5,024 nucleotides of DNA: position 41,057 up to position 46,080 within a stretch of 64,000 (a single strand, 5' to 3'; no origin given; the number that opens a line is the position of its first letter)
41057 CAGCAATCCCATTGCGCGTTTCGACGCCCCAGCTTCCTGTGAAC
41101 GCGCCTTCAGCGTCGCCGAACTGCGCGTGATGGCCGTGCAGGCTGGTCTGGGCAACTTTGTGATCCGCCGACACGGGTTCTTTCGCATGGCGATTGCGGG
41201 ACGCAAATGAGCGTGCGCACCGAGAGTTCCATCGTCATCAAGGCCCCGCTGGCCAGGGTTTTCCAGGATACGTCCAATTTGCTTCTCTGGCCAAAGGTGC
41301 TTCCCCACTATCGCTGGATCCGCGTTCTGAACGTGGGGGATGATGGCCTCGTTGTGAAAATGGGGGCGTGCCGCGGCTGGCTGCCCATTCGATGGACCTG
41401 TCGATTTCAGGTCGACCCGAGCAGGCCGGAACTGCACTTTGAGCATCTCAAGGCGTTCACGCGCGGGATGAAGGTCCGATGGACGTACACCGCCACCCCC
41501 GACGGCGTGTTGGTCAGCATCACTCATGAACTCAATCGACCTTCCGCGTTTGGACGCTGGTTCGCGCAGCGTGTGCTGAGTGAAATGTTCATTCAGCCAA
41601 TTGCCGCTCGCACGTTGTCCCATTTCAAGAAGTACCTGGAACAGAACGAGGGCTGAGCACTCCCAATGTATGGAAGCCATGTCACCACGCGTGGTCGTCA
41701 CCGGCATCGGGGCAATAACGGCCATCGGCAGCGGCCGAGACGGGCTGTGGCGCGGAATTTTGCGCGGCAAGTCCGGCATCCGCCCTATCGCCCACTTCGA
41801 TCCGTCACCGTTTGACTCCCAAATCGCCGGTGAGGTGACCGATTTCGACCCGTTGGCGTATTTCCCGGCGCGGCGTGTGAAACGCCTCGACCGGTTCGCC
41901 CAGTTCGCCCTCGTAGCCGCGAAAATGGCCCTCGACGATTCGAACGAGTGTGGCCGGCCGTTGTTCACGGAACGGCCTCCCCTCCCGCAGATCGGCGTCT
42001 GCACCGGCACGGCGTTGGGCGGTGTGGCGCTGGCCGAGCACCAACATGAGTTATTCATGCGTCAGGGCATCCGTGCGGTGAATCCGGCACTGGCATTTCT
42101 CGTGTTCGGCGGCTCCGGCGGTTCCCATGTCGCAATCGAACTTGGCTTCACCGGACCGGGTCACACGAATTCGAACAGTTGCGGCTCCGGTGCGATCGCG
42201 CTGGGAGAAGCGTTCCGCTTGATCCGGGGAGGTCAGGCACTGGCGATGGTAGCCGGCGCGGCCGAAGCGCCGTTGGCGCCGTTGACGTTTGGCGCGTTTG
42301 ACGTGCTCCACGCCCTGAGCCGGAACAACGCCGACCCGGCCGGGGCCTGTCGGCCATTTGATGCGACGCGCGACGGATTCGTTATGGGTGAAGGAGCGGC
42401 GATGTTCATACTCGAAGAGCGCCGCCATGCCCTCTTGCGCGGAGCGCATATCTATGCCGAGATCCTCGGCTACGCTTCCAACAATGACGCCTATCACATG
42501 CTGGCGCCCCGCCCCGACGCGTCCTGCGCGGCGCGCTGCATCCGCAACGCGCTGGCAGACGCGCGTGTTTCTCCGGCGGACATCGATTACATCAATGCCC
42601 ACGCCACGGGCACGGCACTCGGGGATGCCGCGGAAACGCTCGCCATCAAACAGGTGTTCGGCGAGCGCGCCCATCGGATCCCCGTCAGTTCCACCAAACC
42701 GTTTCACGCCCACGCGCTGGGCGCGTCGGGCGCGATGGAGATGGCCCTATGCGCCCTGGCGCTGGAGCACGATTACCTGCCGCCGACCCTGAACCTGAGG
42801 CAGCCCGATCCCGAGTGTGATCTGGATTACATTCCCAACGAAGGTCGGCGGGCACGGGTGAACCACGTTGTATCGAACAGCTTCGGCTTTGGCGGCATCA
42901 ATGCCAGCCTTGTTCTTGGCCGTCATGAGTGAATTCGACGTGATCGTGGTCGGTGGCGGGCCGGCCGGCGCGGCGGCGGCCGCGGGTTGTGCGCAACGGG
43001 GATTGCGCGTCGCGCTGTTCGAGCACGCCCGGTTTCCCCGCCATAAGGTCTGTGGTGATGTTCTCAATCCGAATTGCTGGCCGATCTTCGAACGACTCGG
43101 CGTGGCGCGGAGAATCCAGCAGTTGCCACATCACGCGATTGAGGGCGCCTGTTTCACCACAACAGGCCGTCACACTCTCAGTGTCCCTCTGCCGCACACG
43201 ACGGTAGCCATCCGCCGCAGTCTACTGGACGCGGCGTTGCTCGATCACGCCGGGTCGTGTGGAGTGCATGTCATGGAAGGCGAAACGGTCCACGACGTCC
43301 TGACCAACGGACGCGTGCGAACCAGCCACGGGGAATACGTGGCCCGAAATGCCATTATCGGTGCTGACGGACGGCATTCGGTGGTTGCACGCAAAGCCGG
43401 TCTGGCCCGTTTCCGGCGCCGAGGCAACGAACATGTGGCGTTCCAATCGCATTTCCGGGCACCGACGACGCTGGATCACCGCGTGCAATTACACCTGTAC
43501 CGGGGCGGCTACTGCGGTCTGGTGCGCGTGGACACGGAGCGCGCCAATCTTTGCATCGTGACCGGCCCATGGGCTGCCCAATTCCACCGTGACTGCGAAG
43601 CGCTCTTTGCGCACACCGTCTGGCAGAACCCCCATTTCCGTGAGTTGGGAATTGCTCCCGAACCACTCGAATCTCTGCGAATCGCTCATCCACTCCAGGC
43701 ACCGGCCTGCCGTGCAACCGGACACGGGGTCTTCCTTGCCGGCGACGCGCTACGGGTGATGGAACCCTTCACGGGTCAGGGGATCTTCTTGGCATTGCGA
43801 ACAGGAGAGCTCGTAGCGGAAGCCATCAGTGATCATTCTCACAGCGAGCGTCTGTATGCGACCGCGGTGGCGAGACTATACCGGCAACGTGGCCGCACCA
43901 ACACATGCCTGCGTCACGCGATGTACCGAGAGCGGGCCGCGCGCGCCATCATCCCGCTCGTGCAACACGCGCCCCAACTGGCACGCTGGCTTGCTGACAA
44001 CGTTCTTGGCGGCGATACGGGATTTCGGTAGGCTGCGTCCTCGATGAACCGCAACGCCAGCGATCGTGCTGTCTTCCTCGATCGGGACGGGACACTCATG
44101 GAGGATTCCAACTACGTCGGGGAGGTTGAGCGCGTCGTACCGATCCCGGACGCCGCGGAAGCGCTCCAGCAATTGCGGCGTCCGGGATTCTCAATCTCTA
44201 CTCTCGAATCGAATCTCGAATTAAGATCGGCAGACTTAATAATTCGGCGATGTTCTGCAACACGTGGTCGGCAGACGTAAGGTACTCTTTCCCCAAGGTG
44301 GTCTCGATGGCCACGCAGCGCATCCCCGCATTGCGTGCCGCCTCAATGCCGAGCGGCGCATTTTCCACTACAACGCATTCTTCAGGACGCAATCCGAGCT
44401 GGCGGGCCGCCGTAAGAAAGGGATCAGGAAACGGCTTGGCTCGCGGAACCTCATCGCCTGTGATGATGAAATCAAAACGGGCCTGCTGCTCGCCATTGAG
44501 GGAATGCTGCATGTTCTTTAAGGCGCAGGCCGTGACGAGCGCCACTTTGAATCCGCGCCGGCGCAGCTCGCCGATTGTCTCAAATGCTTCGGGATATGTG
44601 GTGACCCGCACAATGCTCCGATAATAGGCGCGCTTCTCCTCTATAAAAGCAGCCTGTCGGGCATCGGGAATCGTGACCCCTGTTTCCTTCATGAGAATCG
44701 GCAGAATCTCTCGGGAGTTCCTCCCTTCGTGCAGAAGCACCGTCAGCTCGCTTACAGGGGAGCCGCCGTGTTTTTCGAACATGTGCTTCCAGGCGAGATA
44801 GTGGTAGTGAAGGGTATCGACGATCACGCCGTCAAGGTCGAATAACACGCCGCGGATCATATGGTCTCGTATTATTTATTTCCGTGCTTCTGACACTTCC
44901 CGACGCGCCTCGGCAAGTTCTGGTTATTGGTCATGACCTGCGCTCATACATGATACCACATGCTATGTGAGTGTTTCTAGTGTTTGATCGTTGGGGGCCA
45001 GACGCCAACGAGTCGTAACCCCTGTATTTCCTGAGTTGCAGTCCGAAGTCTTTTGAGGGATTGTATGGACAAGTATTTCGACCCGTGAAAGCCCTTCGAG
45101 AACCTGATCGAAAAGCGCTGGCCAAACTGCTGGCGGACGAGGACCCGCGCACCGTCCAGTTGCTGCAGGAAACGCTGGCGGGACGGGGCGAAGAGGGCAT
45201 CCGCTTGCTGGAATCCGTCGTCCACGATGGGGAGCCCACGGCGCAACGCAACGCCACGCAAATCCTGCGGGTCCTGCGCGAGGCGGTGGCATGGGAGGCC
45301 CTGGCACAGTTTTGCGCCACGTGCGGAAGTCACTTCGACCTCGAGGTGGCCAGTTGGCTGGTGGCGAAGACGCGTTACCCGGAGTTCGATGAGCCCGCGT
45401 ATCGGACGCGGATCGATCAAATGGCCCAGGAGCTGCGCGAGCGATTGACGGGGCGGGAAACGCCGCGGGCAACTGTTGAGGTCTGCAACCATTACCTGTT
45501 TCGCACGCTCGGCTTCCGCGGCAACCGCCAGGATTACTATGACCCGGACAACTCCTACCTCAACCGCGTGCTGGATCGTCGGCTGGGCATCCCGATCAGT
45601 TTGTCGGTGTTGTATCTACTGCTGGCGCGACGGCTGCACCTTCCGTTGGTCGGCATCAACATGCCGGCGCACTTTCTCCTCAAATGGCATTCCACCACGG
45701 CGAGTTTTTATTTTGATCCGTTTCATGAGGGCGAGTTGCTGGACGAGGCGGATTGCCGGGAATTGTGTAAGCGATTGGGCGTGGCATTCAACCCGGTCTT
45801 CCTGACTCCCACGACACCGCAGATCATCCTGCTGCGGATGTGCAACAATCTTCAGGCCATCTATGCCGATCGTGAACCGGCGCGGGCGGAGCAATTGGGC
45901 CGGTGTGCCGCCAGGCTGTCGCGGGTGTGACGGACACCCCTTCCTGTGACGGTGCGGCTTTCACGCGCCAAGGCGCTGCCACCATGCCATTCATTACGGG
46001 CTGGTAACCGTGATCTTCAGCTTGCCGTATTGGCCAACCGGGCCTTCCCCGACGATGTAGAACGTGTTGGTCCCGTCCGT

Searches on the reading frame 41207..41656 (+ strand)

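Call 57: search_protein_families(library=pfam, proteins=[window:41207-41656:+], max_evalue=0.001)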
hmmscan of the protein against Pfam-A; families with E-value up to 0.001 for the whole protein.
window:41207-41656:+ (149 aa): 2 families
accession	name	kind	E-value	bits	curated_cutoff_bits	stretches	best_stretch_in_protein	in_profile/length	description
PF10604.15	Polyketide_cyc2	-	4.3e-09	37.3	27.4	1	3-145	2-142/142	Polyketide cyclase / dehydrase and lipid transport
PF03364.25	Polyketide_cyc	-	0.0002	22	23.4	1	11-124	1-118/126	Polyketide cyclase / dehydrase and lipid transport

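Call 59: search_protein_families(library=ncbifam, proteins=[window:41207-41656:+], max_evalue=0.00001)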
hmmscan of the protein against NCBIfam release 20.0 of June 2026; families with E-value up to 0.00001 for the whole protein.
window:41207-41656:+ (149 aa): 0 families

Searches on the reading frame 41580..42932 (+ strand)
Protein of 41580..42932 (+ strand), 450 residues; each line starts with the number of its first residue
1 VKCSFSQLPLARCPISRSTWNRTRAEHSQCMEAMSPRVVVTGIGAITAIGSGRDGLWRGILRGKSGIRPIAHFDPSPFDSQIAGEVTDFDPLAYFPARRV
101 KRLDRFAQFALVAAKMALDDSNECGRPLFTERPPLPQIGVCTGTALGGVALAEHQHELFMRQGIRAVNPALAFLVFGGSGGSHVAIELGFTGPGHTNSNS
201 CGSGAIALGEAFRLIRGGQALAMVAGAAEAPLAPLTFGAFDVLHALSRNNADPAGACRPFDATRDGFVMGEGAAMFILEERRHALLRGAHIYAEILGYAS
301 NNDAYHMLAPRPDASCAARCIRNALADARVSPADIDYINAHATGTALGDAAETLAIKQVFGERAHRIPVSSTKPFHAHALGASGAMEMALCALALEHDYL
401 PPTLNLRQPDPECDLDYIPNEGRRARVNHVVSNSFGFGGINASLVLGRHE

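Call 57: search_protein_families(library=pfam, proteins=[window:41580-42932:+], max_evalue=0.001)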
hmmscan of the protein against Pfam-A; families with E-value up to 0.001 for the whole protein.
window:41580-42932:+ (450 aa): 2 families
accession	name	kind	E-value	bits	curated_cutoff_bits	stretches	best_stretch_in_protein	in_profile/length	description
PF00109.32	ketoacyl-synt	-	4e-43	148.3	20.8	1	37-284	3-252/252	Beta-ketoacyl synthase, N-terminal domain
PF02801.28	Ketoacyl-synt_C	-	1.8e-39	134.8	20.8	1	292-406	1-118/119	Beta-ketoacyl synthase, C-terminal domain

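Call 59: search_protein_families(library=ncbifam, proteins=[window:41580-42932:+], max_evalue=0.00001)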
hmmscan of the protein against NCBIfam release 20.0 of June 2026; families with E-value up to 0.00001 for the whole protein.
window:41580-42932:+ (450 aa): 19 families
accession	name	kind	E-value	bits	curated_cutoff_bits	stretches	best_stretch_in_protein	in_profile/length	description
TIGR03150.1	fabF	equivalog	8.8e-145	482.4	493.75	1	37-446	2-406/407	beta-ketoacyl-ACP synthase II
NF005589.0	PRK07314.1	subfamily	1.8e-139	465.1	387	1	35-448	3-411/413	beta-ketoacyl-ACP synthase II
NF004970.0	PRK06333.1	subfamily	2e-114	382.7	525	1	35-449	3-422/424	beta-ketoacyl-ACP synthase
NF006274.0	PRK08439.1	equivalog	1.4e-110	369.9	621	1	37-446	3-403/406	beta-ketoacyl-ACP synthase II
NF006434.0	PRK08722.1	equivalog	6.8e-98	328.2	759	1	37-447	5-412/414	beta-ketoacyl-ACP synthase II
NF006587.0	PRK09116.1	equivalog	4.3e-95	318.9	470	1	37-449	3-407/408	beta-ketoacyl-ACP synthase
NF005076.0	PRK06501.1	equivalog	3e-87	293.3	629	1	35-448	10-422/425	beta-ketoacyl-ACP synthase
NF005916.1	PRK07910.1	equivalog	7.8e-85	285.3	560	1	33-448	9-417/418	KasA/KasB family beta-ketoacyl-ACP synthase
NF004618.0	PRK05952.1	equivalog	4.3e-74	249.7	455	1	37-448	3-382/384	beta-ketoacyl-ACP synthase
NF005935.0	PRK07967.1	equivalog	4.6e-73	246.4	630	1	37-449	3-404/406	beta-ketoacyl-ACP synthase I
NF006618.0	PRK09185.1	subfamily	4.3e-72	243.3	407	1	37-449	4-393/394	beta-ketoacyl-ACP synthase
NF005490.0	PRK07103.1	equivalog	5.3e-66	223.4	445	1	35-449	3-413/414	polyketide beta-ketoacyl:acyl carrier protein synthase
NF058662.1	cispenta_AmcF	equivalog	2.8e-61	207.6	325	1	183-447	111-368/369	cispentacin biosynthesis acyltransferase subunit AmcF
NF045894.1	PKS_plus_SDR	equivalog_domain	6.3e-38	130.1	1740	1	183-446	155-424/1515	type I polyketide synthase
NF040607.1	mycolic_Pks13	equivalog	6.7e-37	126.5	2100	1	188-446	258-523/1680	polyketide synthase Pks13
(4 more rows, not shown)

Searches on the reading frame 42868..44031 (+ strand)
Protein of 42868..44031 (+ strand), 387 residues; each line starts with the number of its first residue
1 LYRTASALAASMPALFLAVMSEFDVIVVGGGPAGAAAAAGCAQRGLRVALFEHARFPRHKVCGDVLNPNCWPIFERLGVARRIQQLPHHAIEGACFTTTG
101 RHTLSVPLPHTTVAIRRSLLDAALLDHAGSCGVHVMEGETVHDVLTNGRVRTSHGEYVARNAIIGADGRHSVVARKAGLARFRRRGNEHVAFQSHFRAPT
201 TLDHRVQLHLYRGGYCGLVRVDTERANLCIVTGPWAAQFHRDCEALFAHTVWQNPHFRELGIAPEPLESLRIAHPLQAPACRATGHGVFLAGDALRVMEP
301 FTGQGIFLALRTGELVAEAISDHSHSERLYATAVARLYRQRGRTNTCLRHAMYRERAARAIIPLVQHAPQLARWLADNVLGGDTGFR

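Call 57: search_protein_families(library=pfam, proteins=[window:42868-44031:+], max_evalue=0.001)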
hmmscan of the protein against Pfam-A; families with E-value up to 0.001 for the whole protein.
window:42868-44031:+ (387 aa): 11 families
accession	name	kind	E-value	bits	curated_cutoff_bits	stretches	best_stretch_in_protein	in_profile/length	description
PF01494.25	FAD_binding_3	-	6.6e-22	78.6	22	1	23-311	2-309/349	FAD binding domain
PF12831.13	FAD_oxidored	-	4.5e-08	33.2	27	1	24-63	1-40/416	FAD dependent oxidoreductase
PF07992.20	Pyr_redox_2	-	1e-07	32.1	26.1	1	23-77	1-47/291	Pyridine nucleotide-disulphide oxidoreductase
PF00890.30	FAD_binding_2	-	2.2e-06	27.6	20.4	1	24-53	1-30/414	FAD binding domain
PF03486.20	HI0933_like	-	4.2e-06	26.8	50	1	23-61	1-39/244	HI0933-like protein Rossmann domain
PF13450.12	NAD_binding_8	-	6.4e-06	26.8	21.9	1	27-55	1-29/68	NAD(P)-binding Rossmann-like domain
PF01134.28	GIDA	-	8.6e-06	25.5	22.1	1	24-58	1-29/391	Glucose inhibited division protein A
PF01266.30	DAO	-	2e-05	24.7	27.9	1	24-56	1-33/353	FAD dependent oxidoreductase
PF01946.23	Thi4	-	0.00018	21.3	26.2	1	20-53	15-49/235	Thi4 family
PF05834.18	Lycopene_cycl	-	0.00023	20.8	23.4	0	24-54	1-33/380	Lycopene cyclase protein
PF04820.20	Trp_halogenase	-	0.00056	19.3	21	0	24-80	1-60/458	Tryptophan halogenase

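Call 59: search_protein_families(library=ncbifam, proteins=[window:42868-44031:+], max_evalue=0.00001)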
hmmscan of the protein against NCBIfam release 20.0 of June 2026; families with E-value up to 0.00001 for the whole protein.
window:42868-44031:+ (387 aa): 52 families (the best 25 are shown)
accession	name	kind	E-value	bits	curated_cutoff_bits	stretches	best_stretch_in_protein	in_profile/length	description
TIGR02032.1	GG-red-SF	subfamily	4.7e-39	134.8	158.8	1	23-320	1-297/297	geranylgeranyl reductase family protein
NF049967.1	QhpG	equivalog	5.4e-25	88.2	240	1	25-352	1-316/423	flavin-dependent monooxygenase QhpG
NF045655.1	MkRedMenJ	equivalog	4.4e-23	81.9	700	1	21-339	3-333/406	menaquinone reductase MenJ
NF033113.0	halo_ClmS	equivalog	3.8e-19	68.6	900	1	24-338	4-338/570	chloramphenicol-biosynthetic FADH2-dependent halogenase CmlS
TIGR02023.1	BchP-ChlP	subfamily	6.8e-19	68.1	343.3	1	24-201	2-182/388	geranylgeranyl diphosphate reductase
TIGR01988.1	Ubi-OHases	subfamily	3.9e-17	62.2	224.65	1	24-346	1-339/387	ubiquinone biosynthesis hydroxylase, UbiH/UbiF/VisC/COQ6 family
NF038174.1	maturase_GoxB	equivalog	1.9e-16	60.1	400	1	24-178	2-162/358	glycine oxidase maturase GoxB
NF005313.0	PRK06847.1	subfamily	1.3e-15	57.2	372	1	24-231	6-222/375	hypothetical protein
NF005691.0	PRK07494.1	equivalog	1.9e-15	56.3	459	2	139-350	136-343/404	UbiH/UbiF family hydroxylase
NF005951.1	PRK08020.1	equivalog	3.6e-15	55.6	590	1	22-180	2-175/388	3-demethoxyubiquinol 3-hydroxylase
NF004834.1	PRK06185.1-3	subfamily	9.2e-15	54.4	500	1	21-341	6-340/420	FAD-dependent oxidoreductase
NF004833.1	PRK06185.1-1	subfamily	1.2e-13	50.6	488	1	25-367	5-361/403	FAD-dependent oxidoreductase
NF006593.0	PRK09126.1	equivalog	3.5e-13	49.2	420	1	131-380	125-371/393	5-demethoxyubiquinol-8 5-hydroxylase UbiM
TIGR02028.1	ChlP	equivalog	8.5e-13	47.8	505.3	1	25-199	3-184/398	geranylgeranyl reductase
NF041080.1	DGGGPL_reductase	equivalog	4.2e-12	45.7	580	1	22-152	1-130/447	digeranylgeranylglycerophospholipid reductase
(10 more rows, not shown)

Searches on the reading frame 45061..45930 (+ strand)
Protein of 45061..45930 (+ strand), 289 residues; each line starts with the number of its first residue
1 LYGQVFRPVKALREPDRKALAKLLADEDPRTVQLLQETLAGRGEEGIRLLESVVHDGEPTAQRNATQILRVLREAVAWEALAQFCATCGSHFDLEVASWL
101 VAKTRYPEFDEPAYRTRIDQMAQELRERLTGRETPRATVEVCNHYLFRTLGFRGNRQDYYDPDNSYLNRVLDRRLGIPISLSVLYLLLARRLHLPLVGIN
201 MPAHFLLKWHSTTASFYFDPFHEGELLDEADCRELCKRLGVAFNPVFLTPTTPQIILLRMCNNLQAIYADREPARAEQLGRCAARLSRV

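Call 57: search_protein_families(library=pfam, proteins=[window:45061-45930:+], max_evalue=0.001)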
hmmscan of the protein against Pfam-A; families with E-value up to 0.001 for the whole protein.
window:45061-45930:+ (289 aa): 1 family
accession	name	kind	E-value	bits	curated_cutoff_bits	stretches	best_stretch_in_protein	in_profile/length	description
PF13369.12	Transglut_core2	-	3.7e-51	173.1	23.5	1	113-262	2-155/155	Transglutaminase-like superfamily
